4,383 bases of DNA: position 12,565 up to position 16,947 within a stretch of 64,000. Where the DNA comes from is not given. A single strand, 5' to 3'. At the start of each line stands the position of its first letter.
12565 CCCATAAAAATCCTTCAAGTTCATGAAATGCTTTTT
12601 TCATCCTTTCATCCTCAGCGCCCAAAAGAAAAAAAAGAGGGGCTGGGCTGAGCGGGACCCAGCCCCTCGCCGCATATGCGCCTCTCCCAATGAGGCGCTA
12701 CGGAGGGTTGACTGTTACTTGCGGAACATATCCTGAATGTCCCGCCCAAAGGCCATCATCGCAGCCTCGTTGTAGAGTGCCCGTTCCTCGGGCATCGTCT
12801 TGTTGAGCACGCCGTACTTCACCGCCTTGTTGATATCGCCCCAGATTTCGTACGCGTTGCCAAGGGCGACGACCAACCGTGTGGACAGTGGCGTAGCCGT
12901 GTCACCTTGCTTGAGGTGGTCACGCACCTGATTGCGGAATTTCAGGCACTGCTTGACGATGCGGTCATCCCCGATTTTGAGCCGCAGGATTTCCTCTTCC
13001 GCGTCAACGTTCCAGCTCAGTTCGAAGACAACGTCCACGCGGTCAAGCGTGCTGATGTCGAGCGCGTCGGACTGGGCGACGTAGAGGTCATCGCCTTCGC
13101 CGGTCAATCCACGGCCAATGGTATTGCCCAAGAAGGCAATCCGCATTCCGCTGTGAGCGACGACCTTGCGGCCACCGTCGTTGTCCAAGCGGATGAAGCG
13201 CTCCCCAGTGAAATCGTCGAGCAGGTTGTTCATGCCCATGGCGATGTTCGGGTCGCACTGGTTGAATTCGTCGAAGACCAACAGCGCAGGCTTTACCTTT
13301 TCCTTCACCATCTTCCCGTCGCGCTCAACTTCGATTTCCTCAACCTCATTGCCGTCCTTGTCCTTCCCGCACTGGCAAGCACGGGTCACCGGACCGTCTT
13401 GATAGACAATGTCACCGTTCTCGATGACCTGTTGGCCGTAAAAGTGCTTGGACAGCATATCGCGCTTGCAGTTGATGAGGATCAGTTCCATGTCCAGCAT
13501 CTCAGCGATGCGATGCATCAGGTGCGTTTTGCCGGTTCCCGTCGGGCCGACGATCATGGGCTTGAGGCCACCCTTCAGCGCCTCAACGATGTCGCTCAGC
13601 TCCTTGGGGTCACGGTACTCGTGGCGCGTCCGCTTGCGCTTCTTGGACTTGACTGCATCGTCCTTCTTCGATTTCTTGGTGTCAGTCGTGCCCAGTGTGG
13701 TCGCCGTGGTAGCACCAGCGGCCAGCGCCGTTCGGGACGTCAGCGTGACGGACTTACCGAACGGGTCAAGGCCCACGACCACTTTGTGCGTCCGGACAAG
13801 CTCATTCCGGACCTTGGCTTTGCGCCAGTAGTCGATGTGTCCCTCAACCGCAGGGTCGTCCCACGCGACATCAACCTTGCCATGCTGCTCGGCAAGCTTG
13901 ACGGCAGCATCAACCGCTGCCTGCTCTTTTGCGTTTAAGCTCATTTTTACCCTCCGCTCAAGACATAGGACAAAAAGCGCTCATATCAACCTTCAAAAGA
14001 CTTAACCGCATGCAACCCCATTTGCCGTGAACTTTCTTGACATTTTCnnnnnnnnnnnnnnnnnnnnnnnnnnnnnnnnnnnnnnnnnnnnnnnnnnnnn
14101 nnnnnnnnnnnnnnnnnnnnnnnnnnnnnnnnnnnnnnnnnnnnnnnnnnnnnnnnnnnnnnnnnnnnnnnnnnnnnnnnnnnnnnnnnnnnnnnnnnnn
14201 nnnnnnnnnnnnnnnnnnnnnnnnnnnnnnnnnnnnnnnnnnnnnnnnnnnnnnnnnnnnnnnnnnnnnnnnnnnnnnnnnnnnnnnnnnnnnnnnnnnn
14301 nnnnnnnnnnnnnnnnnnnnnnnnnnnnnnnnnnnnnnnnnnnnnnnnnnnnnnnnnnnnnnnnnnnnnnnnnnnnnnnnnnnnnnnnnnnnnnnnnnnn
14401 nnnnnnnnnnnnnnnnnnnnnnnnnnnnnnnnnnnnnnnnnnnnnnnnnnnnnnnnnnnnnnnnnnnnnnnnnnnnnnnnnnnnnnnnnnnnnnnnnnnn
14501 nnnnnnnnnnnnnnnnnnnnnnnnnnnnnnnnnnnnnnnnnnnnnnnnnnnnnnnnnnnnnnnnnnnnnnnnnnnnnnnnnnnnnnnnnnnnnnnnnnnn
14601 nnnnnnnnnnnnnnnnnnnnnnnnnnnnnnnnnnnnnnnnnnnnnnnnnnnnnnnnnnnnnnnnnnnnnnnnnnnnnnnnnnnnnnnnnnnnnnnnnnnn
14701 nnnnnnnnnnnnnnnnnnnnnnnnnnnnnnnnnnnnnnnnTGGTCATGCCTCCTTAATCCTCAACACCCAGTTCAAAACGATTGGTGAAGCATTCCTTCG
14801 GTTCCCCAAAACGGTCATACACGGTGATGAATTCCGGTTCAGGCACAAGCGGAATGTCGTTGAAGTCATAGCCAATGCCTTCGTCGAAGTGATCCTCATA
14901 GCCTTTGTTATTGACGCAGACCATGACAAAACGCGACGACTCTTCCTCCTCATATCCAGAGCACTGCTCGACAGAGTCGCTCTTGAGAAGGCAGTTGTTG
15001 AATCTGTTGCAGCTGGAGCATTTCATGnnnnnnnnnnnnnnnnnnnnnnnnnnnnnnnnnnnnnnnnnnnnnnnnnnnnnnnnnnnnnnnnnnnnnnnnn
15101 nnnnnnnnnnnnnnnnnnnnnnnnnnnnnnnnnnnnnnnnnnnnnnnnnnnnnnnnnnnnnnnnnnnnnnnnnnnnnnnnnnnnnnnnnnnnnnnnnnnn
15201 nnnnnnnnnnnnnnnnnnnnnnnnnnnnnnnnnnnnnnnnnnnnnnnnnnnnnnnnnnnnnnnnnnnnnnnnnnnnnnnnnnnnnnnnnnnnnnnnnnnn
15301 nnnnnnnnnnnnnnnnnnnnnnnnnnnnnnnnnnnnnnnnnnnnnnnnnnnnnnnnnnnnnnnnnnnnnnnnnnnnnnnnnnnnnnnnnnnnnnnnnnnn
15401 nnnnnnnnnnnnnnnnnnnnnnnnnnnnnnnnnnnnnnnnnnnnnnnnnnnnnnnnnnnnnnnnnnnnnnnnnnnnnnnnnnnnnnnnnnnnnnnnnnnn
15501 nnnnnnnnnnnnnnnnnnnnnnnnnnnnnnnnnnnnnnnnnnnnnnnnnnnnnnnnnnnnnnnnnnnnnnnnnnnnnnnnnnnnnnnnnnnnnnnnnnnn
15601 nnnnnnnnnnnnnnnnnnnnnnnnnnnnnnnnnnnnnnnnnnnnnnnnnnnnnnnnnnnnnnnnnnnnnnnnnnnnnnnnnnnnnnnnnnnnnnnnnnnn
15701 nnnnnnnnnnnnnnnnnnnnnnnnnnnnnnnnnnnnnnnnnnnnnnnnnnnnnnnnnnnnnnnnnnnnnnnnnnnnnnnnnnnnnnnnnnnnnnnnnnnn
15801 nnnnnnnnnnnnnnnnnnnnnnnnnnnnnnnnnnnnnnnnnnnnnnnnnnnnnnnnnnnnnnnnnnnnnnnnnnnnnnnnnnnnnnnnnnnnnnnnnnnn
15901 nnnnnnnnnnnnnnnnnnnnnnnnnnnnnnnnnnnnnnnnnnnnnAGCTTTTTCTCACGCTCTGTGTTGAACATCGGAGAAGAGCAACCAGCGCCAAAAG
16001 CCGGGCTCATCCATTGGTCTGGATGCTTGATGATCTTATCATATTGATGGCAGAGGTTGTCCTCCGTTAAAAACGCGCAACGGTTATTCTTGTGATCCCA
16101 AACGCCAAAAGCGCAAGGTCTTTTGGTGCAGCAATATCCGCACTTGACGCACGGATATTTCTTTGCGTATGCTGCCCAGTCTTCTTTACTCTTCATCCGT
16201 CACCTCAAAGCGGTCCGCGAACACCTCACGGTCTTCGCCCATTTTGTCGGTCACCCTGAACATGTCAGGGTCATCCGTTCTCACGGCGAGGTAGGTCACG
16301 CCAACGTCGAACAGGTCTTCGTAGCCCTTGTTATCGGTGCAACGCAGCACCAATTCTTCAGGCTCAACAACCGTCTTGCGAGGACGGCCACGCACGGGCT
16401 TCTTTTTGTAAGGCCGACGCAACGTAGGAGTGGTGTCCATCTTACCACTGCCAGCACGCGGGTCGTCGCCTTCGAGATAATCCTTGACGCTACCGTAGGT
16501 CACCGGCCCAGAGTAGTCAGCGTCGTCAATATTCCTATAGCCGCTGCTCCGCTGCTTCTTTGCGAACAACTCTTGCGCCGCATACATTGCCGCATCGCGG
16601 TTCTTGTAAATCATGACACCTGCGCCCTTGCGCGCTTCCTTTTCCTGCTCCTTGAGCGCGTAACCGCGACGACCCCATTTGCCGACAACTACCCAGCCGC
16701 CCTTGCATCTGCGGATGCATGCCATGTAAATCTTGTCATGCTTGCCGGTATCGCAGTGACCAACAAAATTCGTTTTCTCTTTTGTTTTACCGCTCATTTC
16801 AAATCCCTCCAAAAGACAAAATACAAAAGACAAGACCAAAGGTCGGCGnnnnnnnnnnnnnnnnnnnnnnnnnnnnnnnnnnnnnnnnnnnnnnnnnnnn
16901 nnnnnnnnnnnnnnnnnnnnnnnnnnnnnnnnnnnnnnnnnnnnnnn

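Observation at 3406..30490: Class I conserved 60-100-nt upstream element in six or seven same-orientation copies across the left 30 kb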

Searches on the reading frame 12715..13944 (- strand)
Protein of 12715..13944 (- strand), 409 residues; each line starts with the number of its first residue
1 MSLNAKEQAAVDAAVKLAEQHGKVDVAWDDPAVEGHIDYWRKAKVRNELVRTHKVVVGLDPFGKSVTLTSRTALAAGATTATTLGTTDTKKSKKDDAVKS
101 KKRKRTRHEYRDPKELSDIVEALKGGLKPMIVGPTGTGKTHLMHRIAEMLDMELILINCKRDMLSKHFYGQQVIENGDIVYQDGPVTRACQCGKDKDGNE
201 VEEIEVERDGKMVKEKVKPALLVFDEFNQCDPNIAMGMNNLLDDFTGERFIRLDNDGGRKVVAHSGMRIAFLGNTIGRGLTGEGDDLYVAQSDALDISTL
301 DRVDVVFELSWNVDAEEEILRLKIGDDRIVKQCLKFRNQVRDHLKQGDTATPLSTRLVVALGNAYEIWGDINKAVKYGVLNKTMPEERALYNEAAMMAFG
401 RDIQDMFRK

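Call 13: search_protein_families(library=pfam, proteins=[window:12715-13944:-], max_evalue=0.01)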
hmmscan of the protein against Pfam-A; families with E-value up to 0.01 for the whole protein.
window:12715-13944:- (409 aa): 7 families
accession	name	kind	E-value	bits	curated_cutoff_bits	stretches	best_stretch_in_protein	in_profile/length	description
PF07728.20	AAA_5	-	1.3e-16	61.3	22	1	130-276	3-124/139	AAA domain (dynein-related subfamily)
PF13401.12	AAA_22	-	3.8e-05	24.5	27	1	130-170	9-52/130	AAA domain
PF00004.35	AAA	-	0.00013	22.8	21.2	1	130-172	2-38/131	ATPase family associated with various cellular activities (AAA)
PF12774.13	AAA_6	-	0.00018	21.1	25.2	1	119-165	25-71/327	Hydrolytic ATP binding site of dynein motor region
PF07726.17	AAA_3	-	0.0018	18.6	27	1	131-186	4-61/131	ATPase family associated with various cellular activities (AAA)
PF12775.13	AAA_7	-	0.0022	18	25.8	1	126-159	33-69/181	P-loop containing dynein motor region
PF01637.24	ATPase_2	-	0.0061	16.8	33.2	0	114-230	6-122/225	ATPase domain predominantly from Archaea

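Call 14: search_protein_families(library=phrogs, proteins=[window:12715-13944:-], max_evalue=0.01)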
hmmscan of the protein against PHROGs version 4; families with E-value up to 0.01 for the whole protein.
window:12715-13944:- (409 aa): 13 families
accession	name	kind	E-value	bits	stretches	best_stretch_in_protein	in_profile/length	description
phrog_249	-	moron, auxiliary metabolic gene and host takeover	2.6e-32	113.6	2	220-383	195-340/380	porphyrin biosynthesis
phrog_16448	-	other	1.4e-09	37.8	1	113-195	436-518/680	ATPase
phrog_1297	-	other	2.6e-08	34.2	1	114-241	12-122/356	ATPase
phrog_3757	-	unknown function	1.8e-06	28.6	1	101-160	103-160/367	-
phrog_2666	-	head and packaging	8.5e-06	25.7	1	130-233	325-436/555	terminase large subunit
phrog_168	-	DNA, RNA and nucleotide metabolism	6.5e-05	23.7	1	115-245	32-127/314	clamp loader of DNA polymerase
phrog_5424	-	other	9.9e-05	22.2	1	109-189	261-343/527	ATPase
phrog_4339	-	unknown function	0.00061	20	1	130-152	55-77/552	-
phrog_5534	-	unknown function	0.0041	17.4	1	119-160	18-61/273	-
phrog_11838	-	DNA, RNA and nucleotide metabolism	0.0042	17.3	1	130-159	44-73/420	clamp loader of DNA polymerase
phrog_4871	-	other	0.0048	16.4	1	130-156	500-529/764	ATP-dependent protease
phrog_21479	-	unknown function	0.0071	17.3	0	121-156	21-56/68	-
phrog_10401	-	other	0.0091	15.7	0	130-165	464-498/667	ATPase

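Call 22: find_related_loci(query=window:12715-13944:-, collection=viral_contigs, flank=10000)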
Query window:12715-13944:- (409 aa) in viral_contigs; peptide patterns used: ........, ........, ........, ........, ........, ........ (x = any residue, [..] = any of these).
11 stretches matched a pattern, but none encodes a relative of the query by tblastn (E <= 1e-3).

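Call 30: find_encoding_contigs(protein=window:12715-13944:-, flank=10000, max_places=6)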
Protein window:12715-13944:- (409 aa): 14 contigs read that carry it; 5 places shown.
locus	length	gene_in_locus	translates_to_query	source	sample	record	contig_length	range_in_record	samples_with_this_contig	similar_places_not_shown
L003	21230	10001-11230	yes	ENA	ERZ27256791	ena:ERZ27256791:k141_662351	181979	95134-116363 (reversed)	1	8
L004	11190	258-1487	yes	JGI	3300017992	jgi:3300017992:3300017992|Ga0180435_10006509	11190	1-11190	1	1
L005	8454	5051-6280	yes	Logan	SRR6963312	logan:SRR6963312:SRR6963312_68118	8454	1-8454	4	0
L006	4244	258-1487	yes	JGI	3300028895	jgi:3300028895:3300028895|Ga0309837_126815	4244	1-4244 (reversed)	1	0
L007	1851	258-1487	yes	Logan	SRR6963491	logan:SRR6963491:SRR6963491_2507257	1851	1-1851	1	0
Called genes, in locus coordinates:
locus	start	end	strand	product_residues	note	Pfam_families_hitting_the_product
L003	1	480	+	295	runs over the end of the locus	PF04679:DNA_ligase_A_C (faint)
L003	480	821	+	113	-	-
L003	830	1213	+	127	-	PF27402:Y4mA_C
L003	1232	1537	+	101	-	-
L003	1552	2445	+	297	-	PF14716:HHH_8, PF00633:HHH (faint), PF14520:HHH_5 (faint), PF14792:DNA_pol_B_palm, PF14791:DNA_pol_B_thumb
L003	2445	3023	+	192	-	-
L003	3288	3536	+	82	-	-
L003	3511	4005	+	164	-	-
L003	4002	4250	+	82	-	-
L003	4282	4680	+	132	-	PF06725:3D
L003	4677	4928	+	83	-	-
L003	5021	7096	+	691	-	PF06213:CobT (weak), PF11775:CobT_C, PF00092:VWA (faint)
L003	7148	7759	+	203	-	-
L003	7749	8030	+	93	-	-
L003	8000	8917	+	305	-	-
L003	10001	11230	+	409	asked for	PF07728:AAA_5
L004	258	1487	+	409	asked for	PF07728:AAA_5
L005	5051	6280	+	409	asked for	PF07728:AAA_5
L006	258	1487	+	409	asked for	PF07728:AAA_5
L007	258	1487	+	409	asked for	PF07728:AAA_5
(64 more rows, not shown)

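Call 31: find_homologous_proteins(query=window:12715-13944:-, max_evalue=1e-20)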
Query window:12715-13944:- (409 aa): 4 proteins with E <= 1e-20 among 8000 candidates.
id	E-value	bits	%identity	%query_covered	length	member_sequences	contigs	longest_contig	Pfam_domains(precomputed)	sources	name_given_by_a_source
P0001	1.9e-69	253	38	100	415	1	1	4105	PF07728.21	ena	-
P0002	1.9e-68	249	40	98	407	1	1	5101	PF07728.21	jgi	jgi:hypothetical protein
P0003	2.6e-65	239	38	99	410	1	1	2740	PF07728.21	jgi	jgi:MoxR-like ATPase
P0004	4.4e-64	235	36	99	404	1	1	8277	PF00004.36,PF13401.13,PF07728.21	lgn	-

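Call 32: find_encoding_contigs(protein=P0004, flank=10000, max_places=3)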
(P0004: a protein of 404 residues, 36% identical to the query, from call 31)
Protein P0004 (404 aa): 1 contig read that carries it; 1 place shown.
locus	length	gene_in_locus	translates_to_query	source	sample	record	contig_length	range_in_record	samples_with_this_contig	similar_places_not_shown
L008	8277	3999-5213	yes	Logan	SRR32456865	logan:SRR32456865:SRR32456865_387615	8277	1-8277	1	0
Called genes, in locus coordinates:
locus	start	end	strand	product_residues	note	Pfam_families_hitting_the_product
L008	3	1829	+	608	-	?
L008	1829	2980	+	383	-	-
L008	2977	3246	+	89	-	-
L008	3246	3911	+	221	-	-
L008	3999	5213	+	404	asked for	PF00004:AAA (weak), PF07728:AAA_5, PF13401:AAA_22 (weak)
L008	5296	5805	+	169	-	-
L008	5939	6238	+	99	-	PF13894:zf-C2H2_4 (faint)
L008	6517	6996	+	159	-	-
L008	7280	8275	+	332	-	?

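Call 33: find_encoding_contigs(protein=P0002, flank=10000, max_places=3)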
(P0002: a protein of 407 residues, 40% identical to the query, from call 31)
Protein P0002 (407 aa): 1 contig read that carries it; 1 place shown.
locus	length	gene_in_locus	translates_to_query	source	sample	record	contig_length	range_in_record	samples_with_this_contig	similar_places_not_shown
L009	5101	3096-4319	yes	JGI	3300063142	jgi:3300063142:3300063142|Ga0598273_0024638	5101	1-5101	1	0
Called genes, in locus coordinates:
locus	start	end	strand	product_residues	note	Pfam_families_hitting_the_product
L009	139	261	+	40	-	-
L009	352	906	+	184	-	PF05406:WGR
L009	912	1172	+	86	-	-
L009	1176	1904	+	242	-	-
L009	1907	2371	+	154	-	-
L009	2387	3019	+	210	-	-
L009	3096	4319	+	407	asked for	PF07728:AAA_5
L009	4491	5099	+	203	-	?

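Call 55: list_cluster_members(proteins=[window:12715-13944:-, P0005, window:551-991:-, window:52561-53439:-])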
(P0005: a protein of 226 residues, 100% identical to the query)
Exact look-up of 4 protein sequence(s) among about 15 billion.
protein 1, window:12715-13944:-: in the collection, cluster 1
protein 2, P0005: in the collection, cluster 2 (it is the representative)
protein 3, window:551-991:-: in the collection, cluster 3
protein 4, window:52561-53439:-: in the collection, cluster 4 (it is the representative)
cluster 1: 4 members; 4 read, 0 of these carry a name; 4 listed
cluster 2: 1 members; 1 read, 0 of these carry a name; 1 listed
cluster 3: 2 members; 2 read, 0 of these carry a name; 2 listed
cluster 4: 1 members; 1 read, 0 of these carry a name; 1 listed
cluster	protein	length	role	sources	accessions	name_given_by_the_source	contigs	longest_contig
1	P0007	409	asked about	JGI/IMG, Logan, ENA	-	-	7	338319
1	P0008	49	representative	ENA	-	-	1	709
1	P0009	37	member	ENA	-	-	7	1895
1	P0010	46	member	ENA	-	-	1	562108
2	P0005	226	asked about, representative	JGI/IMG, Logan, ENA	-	-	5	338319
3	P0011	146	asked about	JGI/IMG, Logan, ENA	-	-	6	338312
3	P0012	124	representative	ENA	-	-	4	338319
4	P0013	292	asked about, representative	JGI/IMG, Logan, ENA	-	-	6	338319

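Call 64: find_encoding_contigs(protein=P0001, flank=10000, max_places=2)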
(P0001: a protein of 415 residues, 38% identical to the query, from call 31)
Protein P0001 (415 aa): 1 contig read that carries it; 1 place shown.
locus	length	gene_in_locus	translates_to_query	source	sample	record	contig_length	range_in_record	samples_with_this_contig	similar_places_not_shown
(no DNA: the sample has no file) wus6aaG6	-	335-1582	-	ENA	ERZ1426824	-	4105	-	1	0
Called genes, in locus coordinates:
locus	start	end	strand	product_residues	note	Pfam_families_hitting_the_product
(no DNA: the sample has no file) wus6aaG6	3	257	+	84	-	?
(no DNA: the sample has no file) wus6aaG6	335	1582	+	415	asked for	PF07728:AAA_5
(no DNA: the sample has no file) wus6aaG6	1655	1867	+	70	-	-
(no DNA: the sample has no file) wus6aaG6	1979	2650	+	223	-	-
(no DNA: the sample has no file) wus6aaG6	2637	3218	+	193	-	-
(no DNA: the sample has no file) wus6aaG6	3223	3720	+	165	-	-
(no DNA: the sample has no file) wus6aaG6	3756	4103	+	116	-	?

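Call 65: find_encoding_contigs(protein=P0003, flank=10000, max_places=2)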
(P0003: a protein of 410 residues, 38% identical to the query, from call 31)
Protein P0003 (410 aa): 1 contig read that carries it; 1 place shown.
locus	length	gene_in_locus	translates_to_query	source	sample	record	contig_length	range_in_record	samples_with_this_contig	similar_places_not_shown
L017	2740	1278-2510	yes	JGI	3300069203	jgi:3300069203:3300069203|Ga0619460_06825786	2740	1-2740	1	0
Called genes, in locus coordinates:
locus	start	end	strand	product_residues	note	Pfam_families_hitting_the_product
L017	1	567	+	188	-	?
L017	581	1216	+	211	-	-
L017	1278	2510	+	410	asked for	PF07728:AAA_5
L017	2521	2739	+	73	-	?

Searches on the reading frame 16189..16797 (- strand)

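Call 47: search_protein_families(library=pfam, proteins=[window:16189-16797:-], max_evalue=1)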
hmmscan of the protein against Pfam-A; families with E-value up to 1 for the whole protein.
window:16189-16797:- (203 aa): 1 family
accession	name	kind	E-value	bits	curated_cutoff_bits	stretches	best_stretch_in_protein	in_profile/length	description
PF05406.20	WGR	-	0.19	12.3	22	0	18-91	12-76/79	WGR domain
